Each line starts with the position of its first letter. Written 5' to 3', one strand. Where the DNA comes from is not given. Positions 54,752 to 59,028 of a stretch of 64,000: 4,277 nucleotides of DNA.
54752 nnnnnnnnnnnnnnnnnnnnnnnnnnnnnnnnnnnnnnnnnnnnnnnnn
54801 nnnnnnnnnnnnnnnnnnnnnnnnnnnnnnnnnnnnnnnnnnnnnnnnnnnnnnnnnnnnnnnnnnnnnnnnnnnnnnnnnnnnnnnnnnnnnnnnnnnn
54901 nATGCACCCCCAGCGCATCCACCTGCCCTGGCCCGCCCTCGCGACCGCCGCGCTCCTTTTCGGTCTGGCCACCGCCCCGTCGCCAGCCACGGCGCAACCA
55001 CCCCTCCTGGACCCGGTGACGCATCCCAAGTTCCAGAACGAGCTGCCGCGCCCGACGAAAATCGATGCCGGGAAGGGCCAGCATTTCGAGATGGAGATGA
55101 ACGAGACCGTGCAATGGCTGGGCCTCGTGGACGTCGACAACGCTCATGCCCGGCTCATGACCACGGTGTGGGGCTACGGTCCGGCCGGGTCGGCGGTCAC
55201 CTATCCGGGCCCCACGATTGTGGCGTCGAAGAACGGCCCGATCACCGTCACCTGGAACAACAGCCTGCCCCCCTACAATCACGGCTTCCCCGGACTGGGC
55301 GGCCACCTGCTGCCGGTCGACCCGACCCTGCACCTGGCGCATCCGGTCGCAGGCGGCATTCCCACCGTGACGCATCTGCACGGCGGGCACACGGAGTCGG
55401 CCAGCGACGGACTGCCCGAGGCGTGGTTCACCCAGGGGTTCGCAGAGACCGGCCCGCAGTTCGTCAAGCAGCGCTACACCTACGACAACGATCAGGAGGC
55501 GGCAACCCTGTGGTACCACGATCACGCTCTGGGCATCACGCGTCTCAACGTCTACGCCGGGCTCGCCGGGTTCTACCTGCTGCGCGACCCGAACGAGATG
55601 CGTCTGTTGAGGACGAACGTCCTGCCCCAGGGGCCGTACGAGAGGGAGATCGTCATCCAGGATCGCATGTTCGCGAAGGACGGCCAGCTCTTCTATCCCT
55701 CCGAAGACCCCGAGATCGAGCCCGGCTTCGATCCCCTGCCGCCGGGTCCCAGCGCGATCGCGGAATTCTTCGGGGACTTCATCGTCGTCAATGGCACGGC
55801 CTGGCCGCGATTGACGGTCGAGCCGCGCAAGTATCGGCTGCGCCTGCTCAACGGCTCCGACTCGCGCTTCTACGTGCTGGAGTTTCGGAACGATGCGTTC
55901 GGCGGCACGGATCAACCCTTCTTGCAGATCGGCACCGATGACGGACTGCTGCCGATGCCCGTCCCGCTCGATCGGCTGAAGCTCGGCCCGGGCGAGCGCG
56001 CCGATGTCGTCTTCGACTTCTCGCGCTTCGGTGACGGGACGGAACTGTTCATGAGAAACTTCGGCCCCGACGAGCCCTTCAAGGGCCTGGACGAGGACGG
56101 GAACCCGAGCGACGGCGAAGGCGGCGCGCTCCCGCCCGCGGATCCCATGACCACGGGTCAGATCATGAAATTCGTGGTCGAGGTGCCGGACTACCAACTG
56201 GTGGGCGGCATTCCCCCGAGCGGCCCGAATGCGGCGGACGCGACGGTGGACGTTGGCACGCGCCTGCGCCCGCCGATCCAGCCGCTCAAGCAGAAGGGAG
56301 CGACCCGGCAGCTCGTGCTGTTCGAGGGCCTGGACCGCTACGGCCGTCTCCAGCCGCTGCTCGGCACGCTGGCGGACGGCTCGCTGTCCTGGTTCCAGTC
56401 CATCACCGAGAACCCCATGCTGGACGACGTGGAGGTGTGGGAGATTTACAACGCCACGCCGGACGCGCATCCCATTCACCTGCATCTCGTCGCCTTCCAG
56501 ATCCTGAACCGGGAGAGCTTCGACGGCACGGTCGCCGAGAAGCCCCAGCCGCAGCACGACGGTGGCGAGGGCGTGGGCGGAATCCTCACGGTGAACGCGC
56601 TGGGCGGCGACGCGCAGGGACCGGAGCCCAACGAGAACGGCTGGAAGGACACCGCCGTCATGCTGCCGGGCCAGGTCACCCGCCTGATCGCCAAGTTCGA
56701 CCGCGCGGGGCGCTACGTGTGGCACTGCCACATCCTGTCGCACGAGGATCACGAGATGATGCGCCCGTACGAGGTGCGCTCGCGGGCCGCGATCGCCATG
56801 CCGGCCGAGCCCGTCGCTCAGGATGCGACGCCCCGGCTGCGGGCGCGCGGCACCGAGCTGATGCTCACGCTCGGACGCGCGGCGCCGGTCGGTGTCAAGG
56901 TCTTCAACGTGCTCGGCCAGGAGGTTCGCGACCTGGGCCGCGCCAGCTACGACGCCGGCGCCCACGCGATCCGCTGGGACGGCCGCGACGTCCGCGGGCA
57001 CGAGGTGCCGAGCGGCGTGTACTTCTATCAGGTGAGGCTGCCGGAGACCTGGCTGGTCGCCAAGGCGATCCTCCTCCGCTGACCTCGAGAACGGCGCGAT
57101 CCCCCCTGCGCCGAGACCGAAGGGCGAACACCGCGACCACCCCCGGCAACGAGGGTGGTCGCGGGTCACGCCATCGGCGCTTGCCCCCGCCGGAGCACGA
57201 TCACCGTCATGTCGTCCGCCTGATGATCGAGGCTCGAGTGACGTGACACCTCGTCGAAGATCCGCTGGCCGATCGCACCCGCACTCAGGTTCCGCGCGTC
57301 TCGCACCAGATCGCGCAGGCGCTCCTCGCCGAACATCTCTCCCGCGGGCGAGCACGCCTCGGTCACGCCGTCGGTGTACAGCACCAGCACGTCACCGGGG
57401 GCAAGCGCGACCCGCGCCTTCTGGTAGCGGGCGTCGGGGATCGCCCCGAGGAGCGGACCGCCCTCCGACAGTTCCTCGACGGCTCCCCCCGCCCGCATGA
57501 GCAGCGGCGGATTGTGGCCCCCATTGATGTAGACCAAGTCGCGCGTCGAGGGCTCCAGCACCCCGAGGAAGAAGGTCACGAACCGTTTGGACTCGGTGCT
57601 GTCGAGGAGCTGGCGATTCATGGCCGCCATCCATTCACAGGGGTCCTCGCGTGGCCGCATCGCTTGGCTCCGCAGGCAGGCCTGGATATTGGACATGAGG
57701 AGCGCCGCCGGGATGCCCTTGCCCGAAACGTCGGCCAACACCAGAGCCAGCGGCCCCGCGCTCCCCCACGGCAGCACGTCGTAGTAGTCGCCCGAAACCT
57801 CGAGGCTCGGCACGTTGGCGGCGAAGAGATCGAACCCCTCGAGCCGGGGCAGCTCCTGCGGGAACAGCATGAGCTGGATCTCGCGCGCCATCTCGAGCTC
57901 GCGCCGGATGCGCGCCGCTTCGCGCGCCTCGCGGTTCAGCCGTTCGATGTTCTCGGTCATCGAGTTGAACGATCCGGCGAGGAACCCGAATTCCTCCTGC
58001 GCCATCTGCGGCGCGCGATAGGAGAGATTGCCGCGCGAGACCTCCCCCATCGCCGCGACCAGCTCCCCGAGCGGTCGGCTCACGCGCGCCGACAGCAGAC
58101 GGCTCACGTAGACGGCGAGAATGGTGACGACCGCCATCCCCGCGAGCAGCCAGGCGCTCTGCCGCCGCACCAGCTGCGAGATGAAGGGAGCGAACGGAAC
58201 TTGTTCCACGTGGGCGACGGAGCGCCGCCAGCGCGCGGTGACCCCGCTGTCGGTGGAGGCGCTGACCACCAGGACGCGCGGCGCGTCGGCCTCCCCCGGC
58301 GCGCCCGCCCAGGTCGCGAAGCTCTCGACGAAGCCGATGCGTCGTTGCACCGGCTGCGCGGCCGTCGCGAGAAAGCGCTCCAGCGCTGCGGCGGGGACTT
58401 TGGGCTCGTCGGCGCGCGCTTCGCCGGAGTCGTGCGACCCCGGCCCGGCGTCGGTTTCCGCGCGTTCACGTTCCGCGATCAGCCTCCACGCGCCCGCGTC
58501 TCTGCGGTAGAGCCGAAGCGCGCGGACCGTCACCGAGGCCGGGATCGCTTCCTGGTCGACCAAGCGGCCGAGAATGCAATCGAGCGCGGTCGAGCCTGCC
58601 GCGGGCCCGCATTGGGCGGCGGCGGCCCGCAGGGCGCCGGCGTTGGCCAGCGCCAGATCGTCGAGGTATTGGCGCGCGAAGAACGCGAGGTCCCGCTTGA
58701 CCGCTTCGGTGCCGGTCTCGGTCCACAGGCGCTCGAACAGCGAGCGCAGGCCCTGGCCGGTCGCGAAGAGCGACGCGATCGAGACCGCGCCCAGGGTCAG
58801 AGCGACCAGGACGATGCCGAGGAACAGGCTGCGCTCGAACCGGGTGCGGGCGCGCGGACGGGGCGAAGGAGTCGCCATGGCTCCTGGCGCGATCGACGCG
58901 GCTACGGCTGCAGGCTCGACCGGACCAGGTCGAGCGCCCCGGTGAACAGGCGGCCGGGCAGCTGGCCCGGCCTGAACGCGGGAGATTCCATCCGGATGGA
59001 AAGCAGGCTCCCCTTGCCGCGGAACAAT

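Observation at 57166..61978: Envelope operon: PDZ-decorated Omp85-like barrel, DUF4390-like protein and HAMP-PP2C phosphatase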

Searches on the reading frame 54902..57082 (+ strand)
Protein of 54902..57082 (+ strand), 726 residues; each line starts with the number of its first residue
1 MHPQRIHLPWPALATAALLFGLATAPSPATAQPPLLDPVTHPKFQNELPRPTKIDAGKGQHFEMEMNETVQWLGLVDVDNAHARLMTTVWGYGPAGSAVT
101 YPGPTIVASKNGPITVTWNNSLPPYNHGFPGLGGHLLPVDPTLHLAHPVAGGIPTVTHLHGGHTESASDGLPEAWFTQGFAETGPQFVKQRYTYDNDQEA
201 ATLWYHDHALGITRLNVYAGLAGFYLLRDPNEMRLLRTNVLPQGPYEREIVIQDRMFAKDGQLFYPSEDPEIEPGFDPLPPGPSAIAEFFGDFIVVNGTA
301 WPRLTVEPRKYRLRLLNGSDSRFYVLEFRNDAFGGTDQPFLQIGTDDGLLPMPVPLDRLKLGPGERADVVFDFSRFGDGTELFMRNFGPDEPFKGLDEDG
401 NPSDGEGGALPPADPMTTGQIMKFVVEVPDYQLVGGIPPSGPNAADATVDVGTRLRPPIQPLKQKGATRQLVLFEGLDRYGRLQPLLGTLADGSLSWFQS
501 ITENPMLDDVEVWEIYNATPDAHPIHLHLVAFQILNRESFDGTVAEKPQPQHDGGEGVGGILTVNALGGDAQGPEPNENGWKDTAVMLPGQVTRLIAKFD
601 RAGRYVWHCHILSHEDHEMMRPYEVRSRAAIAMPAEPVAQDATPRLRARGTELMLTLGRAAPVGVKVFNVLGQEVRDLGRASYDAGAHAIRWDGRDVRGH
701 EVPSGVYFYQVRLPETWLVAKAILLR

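Call 25: search_protein_families(library=pfam, proteins=[window:54902-57082:+], max_evalue=0.001)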
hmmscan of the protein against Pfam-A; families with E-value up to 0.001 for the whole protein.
window:54902-57082:+ (726 aa): 4 families
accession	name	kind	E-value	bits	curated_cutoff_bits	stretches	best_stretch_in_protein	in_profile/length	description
PF07731.20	Cu-oxidase_2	-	7.3e-20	71.6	20.4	1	507-626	39-134/137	Multicopper oxidase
PF07732.21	Cu-oxidase_3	-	2.1e-09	37.9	21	1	155-231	49-118/119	Multicopper oxidase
PF13860.13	FlgD_ig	-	6.5e-07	29.7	27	1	657-711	18-73/79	FlgD Ig-like domain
PF13585.12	CHU_C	-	0.00095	19.7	27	0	664-713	30-72/86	CHU_C Type IX secretion signal domain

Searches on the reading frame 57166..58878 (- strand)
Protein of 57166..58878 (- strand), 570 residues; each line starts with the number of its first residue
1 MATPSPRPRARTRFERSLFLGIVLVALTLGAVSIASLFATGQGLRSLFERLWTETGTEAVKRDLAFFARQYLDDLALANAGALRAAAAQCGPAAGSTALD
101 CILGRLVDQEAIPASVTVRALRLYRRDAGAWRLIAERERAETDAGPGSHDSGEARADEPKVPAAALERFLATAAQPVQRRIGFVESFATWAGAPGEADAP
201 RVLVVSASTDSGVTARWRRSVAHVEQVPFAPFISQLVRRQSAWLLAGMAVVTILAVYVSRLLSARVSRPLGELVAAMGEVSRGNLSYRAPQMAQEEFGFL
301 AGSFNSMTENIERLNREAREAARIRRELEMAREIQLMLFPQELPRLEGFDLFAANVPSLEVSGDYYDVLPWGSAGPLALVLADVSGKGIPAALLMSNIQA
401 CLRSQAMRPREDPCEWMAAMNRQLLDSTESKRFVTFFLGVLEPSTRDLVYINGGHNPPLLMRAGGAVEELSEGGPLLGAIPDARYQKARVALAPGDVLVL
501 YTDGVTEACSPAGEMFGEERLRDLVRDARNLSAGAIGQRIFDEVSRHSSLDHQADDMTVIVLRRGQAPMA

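Call 3: search_protein_families(library=pfam, proteins=[window:57166-58878:-], max_evalue=1)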
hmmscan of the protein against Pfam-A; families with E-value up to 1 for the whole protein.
window:57166-58878:- (570 aa): 2 families
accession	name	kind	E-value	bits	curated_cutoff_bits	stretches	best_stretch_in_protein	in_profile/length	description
PF07228.17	SpoIIE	-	6.6e-55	186.5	25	1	375-564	3-191/192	Stage II sporulation protein E (SpoIIE)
PF00672.30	HAMP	-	1.6e-11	44.7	25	1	261-312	1-52/53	HAMP domain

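Call 4: search_protein_families(library=ncbifam, proteins=[window:57166-58878:-], max_evalue=1)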
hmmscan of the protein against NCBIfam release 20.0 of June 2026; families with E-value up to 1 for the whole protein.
window:57166-58878:- (570 aa): 28 families (the best 25 are shown)
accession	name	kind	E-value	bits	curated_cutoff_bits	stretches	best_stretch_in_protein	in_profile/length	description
NF045505.1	RR_RssB_Pseudo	equivalog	9.3e-17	61.1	700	1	308-565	135-392/394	two-component system response regulator RssB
NF038263.1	prot_phos_SiaA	equivalog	1.5e-14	53.5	700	2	351-563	439-656/658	biofilm regulation protein phosphatase SiaA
NF053592.1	HK_near_YfiR_like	equivalog_domain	1.8e-09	37.5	194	1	237-313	146-223/223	sensor histidine kinase, YfiR-like protein-associated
TIGR02865.1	spore_II_E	equivalog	1e-08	33.8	490.8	1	360-563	565-762/764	stage II sporulation protein E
NF008184.0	PRK10935.1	equivalog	2.5e-07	29.7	553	1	240-319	150-230/565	nitrate/nitrite two-component system sensor histidine kinase NarQ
NF007837.0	PRK10549.1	equivalog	4.6e-07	28.9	603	1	238-320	162-242/466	envelope stress sensor histidine kinase BaeS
NF033092.0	HK_WalK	equivalog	5.6e-07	28.5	725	1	242-316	177-251/594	cell wall metabolism sensor histidine kinase WalK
NF040691.1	MtrAB_MtrB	equivalog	1.1e-06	28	450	1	240-326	187-272/507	MtrAB system histidine kinase MtrB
NF047496.1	HK_LIC11548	equivalog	1.3e-06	27.5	750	1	250-335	283-372/589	LIC_11548 family sensor histidine kinase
NF007423.1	PRK09966.1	equivalog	1.8e-06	27.1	325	1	223-319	132-229/390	diguanylate cyclase DgcN/YfiN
NF058645.1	MCPCtpMPsAe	equivalog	6.6e-06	25.2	900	1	241-319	204-284/558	methyl-accepting chemotaxis protein CtpM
NF012163.2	BaeS_SmeS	equivalog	7.3e-06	25.2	500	1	239-320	163-242/457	sensor histidine kinase efflux regulator BaeS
TIGR01386.1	cztS_silS_copS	subfamily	3.1e-05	23.1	292.55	1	235-312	157-235/457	heavy metal sensor histidine kinase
NF011874.0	PRK15347.1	equivalog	7.8e-05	20.9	852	1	246-313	301-368/921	two component system sensor kinase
NF007004.0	PRK09467.1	equivalog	0.00013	20.9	415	1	240-317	154-231/440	two-component system sensor histidine kinase EnvZ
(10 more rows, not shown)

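Call 73: find_related_loci(query=A5, collection=genome_contigs, flank=5000)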
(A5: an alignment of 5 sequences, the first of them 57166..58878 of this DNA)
Query A5 (570 aa) in genome_contigs; peptide patterns used: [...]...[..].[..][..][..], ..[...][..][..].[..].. (x = any residue, [..] = any of these).
359 stretches matched a pattern; 148 encode a relative of the query (tblastn E <= 1e-3); the best 80 are kept; 80 distinct loci.
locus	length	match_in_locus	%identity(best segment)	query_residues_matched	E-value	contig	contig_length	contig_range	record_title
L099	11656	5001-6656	47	9-563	6e-156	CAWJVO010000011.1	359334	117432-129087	MAG: uncultured bacterium isolate MFD04716.bin.3.15 genome assembly, contig: contig_46707, whole genome shotgun sequence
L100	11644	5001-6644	46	9-563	6e-153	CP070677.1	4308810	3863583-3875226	MAG: Candidatus Latescibacterota bacterium isolate bin70 chromosome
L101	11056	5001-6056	39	232-564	6e-63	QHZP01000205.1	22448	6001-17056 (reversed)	MAG: Acidobacteria bacterium isolate gp11 AA58 14_1009_16_40cm_scaffold_39481_curated, whole genome shotgun sequence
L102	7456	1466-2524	39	232-564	1e-62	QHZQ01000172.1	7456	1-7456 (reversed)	MAG: Acidobacteria bacterium isolate gp11 AA57 14_1009_16_40cm_scaffold_35713_curated, whole genome shotgun sequence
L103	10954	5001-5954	40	250-564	3e-62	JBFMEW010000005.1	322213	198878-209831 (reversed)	MAG: Acidobacteriota bacterium isolate MAG255 MAG255_5, whole genome shotgun sequence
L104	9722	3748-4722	38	244-564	2e-61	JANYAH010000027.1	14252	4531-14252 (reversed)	MAG: Candidatus Solibacter sp. isolate GL140_5_metabat_219_sub GL140_5_k141_3777267, whole genome shotgun sequence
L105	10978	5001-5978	40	241-563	2e-61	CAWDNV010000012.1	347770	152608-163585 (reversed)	MAG: uncultured Acidobacteriota bacterium isolate MFD03346.bin.1.149 genome assembly, contig: contig_20276, whole genome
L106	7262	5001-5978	38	250-564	2e-60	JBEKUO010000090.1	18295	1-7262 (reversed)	MAG: Bryobacteraceae bacterium isolate SPRUCE 583 SPRUCE_583_90, whole genome shotgun sequence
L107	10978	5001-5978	38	241-563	2e-59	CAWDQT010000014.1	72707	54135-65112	MAG: uncultured Acidobacteriota bacterium isolate MFD03346.bin.3.38 genome assembly, contig: contig_24811, whole genome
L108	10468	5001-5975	37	244-564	5e-59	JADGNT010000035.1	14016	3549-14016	MAG: Candidatus Solibacter sp. isolate Chersky.3_40 contig-100_1762, whole genome shotgun sequence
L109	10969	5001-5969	36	248-561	6e-59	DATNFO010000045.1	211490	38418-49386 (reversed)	MAG TPA_asm: Candidatus Limnocylindrales bacterium isolate SMAG_U11297 k141_136304, whole genome shotgun sequence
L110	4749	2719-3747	34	248-561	1e-58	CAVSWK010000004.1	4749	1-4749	MAG: uncultured Acidobacteriaceae bacterium isolate MFD09222.bin.1.179 genome assembly, contig: contig_113587, whole gen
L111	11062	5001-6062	34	243-563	2e-58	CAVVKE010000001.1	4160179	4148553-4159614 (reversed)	MAG: uncultured Acidobacteriota bacterium isolate MFD09222.bin.1.161 genome assembly, contig: contig_32146, whole genome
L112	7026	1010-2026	36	248-563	1e-57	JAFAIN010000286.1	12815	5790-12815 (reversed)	MAG: Acidobacteriota bacterium isolate CP_BE_BS_48 BE_BS_k147_2120218, whole genome shotgun sequence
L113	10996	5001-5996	36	243-564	2e-57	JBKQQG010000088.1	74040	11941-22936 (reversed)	MAG: Bryobacteraceae bacterium isolate MGr1A1B1C__bin_88 MGr1A1B1C_000000261555, whole genome shotgun sequence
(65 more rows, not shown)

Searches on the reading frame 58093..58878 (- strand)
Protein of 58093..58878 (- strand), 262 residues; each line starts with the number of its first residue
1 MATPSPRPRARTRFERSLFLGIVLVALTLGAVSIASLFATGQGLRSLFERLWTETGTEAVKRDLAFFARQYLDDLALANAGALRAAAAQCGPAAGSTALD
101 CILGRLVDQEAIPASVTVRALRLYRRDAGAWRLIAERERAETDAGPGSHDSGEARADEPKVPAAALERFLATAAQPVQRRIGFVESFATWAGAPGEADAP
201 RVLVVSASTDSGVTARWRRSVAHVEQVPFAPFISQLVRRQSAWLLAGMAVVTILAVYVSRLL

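Call 55: find_homologous_proteins(query=window:58093-58878:-, max_evalue=0.001)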
Query window:58093-58878:-: 8000 candidates shared short words with the query, none scored E <= 0.001.

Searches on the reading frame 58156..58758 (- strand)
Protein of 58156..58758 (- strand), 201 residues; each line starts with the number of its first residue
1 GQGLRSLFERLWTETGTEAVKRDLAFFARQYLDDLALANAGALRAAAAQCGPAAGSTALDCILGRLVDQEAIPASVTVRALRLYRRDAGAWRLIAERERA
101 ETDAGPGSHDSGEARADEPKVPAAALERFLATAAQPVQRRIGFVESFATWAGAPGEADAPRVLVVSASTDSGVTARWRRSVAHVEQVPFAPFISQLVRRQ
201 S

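Call 69: search_solved_structures(query=A6, max_evalue=10)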
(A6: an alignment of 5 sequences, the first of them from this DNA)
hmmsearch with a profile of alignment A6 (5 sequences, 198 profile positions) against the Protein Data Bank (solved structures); distinct sequences matched with E-value up to 10: 1.
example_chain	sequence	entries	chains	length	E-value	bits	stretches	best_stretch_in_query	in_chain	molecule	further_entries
4hxt_A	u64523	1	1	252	0.00012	25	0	137-183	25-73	De Novo Protein OR329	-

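Call 70: search_protein_families(library=pfam, alignment_id=A6, max_evalue=10)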
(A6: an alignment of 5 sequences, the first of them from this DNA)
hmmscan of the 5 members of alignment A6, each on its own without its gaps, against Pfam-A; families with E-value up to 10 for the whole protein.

A. member 1, seq(201 aa): 0 families

B. families by the number of members that match (of 5 scanned): 0 families
